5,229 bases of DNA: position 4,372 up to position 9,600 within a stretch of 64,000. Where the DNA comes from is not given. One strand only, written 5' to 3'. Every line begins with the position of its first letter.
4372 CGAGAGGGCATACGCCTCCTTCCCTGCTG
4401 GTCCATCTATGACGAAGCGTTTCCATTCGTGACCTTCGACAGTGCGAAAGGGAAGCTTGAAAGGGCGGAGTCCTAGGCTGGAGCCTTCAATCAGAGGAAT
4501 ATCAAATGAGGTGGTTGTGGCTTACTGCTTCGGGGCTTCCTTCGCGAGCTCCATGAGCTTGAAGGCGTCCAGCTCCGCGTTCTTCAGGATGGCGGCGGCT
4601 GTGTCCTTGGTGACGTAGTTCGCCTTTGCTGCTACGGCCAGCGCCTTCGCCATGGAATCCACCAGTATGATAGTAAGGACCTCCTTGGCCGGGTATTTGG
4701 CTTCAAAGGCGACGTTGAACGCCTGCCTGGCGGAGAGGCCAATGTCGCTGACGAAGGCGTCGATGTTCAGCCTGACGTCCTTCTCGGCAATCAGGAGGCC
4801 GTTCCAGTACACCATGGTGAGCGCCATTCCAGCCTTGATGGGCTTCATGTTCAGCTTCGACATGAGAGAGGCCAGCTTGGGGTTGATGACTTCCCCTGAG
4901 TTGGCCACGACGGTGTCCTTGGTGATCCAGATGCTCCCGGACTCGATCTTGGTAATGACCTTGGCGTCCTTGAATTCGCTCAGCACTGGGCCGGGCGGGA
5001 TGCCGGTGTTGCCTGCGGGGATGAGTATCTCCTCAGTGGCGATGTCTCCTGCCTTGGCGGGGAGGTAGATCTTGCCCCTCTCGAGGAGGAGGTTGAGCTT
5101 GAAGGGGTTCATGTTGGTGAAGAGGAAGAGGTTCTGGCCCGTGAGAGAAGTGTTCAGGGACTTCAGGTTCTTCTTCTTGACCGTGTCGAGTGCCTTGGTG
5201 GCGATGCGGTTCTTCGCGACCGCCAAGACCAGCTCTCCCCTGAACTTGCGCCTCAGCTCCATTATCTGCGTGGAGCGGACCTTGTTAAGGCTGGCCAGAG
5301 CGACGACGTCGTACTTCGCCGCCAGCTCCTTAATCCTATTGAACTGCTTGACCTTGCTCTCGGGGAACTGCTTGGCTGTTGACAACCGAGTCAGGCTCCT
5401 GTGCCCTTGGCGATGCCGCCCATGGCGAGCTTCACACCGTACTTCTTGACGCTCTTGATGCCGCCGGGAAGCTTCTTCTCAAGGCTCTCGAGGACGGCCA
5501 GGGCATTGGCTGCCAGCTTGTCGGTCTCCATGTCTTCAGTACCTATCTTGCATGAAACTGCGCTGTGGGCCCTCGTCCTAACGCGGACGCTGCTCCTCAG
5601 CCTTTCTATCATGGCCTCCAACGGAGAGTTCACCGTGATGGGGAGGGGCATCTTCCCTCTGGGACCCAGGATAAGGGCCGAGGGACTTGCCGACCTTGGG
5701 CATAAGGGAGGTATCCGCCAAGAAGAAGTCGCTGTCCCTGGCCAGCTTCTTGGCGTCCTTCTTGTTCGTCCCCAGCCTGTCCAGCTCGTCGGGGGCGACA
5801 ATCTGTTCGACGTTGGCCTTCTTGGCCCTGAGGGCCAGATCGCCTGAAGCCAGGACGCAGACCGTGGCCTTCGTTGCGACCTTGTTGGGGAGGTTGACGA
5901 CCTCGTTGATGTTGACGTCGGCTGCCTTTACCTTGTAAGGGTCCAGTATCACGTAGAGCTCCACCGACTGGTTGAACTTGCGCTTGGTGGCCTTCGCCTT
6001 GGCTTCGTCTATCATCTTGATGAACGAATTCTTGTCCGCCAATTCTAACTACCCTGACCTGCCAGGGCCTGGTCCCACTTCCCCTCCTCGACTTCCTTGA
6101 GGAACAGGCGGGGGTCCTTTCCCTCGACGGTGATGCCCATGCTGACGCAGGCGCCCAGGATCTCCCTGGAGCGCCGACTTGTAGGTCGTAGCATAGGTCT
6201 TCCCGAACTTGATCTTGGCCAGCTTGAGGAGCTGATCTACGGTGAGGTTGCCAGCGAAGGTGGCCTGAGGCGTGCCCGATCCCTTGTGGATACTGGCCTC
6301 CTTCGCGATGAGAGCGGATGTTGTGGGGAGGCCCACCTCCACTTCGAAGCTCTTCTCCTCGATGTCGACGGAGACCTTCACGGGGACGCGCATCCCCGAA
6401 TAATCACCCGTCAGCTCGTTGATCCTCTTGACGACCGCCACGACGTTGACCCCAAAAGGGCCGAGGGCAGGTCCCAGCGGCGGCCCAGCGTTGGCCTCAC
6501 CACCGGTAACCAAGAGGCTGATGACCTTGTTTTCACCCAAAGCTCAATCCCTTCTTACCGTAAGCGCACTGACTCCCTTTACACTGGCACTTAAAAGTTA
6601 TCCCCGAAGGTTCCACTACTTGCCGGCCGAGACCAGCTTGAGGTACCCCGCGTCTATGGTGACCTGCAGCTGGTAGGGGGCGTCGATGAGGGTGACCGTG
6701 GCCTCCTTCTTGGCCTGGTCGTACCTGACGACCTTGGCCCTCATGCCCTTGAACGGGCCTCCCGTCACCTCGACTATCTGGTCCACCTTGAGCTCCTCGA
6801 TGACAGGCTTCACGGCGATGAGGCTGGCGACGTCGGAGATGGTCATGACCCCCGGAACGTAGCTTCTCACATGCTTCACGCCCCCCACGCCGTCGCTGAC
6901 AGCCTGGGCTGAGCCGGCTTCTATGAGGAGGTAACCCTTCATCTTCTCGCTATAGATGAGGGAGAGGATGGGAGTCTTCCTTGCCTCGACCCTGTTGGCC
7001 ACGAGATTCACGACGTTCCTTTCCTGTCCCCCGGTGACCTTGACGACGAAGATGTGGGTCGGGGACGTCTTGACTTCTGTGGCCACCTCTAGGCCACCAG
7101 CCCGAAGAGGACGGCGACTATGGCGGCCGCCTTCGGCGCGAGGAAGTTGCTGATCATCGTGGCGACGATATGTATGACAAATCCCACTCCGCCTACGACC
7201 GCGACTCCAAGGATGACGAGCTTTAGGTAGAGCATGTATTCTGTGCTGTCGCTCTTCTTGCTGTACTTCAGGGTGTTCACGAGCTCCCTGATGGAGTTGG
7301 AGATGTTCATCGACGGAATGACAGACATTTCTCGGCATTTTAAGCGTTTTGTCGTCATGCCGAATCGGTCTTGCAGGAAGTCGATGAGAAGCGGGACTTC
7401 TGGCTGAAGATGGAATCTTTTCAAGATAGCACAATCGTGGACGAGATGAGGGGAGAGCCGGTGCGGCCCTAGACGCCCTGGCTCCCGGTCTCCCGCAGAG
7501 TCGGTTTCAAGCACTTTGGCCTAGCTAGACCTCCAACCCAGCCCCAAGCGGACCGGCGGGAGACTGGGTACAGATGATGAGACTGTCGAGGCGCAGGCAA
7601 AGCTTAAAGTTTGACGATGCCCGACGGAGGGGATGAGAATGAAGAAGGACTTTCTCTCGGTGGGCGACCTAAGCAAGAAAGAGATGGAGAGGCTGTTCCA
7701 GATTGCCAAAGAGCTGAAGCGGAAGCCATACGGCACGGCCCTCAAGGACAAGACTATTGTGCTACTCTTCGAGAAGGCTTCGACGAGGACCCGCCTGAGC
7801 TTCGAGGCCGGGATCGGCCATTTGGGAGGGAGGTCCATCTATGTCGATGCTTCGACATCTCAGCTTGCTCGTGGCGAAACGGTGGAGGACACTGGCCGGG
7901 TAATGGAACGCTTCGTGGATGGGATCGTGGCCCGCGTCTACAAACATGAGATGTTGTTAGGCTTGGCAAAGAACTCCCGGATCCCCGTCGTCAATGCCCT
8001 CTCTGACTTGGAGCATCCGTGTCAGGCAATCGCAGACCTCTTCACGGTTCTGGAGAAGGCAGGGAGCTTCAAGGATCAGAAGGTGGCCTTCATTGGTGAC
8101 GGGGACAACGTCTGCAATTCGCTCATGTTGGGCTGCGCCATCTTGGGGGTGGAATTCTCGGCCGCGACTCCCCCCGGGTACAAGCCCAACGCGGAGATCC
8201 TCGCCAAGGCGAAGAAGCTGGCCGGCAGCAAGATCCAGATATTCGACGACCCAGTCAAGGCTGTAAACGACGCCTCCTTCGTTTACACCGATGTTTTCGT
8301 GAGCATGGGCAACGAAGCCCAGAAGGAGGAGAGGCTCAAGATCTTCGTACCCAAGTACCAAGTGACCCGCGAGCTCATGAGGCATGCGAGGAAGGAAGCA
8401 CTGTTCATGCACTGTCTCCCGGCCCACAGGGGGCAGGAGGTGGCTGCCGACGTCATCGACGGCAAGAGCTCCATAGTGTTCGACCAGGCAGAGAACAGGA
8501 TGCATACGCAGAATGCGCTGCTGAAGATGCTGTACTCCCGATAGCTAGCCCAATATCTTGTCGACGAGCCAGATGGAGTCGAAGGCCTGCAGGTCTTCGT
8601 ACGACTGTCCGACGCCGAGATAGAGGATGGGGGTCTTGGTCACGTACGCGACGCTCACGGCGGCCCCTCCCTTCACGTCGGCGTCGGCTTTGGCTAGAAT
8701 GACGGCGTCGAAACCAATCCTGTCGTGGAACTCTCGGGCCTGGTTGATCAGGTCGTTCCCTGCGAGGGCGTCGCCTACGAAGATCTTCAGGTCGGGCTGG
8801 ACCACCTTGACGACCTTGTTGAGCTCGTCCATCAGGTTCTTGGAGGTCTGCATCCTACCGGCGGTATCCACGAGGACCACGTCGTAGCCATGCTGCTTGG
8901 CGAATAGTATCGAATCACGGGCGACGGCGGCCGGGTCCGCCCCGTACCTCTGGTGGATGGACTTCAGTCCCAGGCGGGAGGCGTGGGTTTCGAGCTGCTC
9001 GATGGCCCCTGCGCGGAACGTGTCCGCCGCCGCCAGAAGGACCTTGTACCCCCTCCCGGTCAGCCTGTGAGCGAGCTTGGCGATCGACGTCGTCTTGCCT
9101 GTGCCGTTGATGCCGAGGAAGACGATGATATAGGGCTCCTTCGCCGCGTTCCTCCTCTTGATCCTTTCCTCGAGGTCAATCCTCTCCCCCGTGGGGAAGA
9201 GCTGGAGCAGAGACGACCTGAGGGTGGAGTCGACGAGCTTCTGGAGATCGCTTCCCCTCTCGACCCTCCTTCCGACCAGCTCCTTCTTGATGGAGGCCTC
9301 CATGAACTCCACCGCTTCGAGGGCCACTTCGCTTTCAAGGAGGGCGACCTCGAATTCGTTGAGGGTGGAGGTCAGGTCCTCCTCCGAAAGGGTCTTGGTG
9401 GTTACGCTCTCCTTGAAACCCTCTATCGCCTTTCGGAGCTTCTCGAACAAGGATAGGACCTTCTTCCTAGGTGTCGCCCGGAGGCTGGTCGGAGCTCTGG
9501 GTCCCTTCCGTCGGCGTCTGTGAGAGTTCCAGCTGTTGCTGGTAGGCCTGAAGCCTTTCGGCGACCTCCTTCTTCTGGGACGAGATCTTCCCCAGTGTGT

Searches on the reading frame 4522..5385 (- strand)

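Call 22: search_protein_families(library=pfam, proteins=[window:4522-5385:-], max_evalue=0.001)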
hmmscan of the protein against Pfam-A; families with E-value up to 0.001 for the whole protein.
window:4522-5385:- (287 aa): 2 families
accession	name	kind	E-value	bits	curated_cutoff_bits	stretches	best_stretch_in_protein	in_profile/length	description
PF17777.6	RL10P_insert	-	3.6e-20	72.1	29.1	1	110-179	1-70/71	Insertion domain in 60S ribosomal protein L10P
PF00466.25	Ribosomal_L10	-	8.5e-20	71.1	22.8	1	8-102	3-96/100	Ribosomal protein L10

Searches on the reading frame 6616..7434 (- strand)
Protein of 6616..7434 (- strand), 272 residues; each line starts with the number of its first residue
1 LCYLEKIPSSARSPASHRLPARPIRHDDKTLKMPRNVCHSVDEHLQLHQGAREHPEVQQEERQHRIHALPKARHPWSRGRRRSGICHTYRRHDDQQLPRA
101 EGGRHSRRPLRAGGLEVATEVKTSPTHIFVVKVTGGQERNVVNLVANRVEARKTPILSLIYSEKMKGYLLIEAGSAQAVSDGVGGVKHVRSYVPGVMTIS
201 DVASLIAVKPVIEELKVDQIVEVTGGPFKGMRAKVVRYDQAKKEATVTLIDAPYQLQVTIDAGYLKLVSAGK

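Call 22: search_protein_families(library=pfam, proteins=[window:6616-7434:-], max_evalue=0.001)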
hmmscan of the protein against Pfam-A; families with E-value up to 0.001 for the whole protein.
window:6616-7434:- (272 aa): 2 families
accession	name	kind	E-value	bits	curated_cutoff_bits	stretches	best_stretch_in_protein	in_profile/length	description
PF03439.18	Spt5-NGN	-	6.7e-17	61.6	22.4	1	128-205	2-83/84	Early transcription elongation factor of RNA pol II, NGN section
PF00467.35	KOW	-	4.6e-06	26.7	22.3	1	217-248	1-30/32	KOW motif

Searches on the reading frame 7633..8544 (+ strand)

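Call 22: search_protein_families(library=pfam, proteins=[window:7633-8544:+], max_evalue=0.001)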
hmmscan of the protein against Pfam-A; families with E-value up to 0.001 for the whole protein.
window:7633-8544:+ (303 aa): 2 families
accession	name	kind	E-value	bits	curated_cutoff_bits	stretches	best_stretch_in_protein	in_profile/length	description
PF00185.30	OTCace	-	6.4e-59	198.9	29.4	1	147-299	1-156/157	Aspartate/ornithine carbamoyltransferase, Asp/Orn binding domain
PF02729.26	OTCace_N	-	1.4e-45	155.4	29.9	1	5-141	1-148/148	Aspartate/ornithine carbamoyltransferase, carbamoyl-P binding domain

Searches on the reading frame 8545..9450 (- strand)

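Call 22: search_protein_families(library=pfam, proteins=[window:8545-9450:-], max_evalue=0.001)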
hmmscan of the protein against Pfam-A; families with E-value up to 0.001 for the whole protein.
window:8545-9450:- (301 aa): 10 families
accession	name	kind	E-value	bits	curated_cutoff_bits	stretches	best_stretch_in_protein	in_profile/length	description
PF00448.28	SRP54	-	3.1e-72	242.8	22.7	1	107-301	2-196/196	SRP54-type protein, GTPase domain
PF02881.24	SRP54_N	-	5.6e-08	33.3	22.4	1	9-75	9-73/75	SRP54-type protein, helical bundle domain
PF13604.12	AAA_30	-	8.1e-07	29.4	27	1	104-227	16-124/191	AAA domain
PF03308.22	MeaB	-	4e-06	26.5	23.1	1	108-219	35-156/273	Methylmalonyl Co-A mutase-associated GTPase MeaB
PF01656.29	CbiA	-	6.7e-05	23.3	25.4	0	116-144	9-37/125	CobQ/CobB/MinD/ParA nucleotide binding domain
PF25199.1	nSTAND_NTPase5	-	8.5e-05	22.9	34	1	93-153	28-90/145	Novel STAND NTPase 5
PF13207.12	AAA_17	-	0.00013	22.7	27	1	112-225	1-108/136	AAA domain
PF13245.12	AAA_19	-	0.00034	21.2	25.1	1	103-228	9-126/134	AAA domain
PF13401.12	AAA_22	-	0.00051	20.8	27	0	105-214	4-108/130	AAA domain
PF02223.23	Thymidylate_kin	-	0.00082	19.6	27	0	113-191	3-83/185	Thymidylate kinase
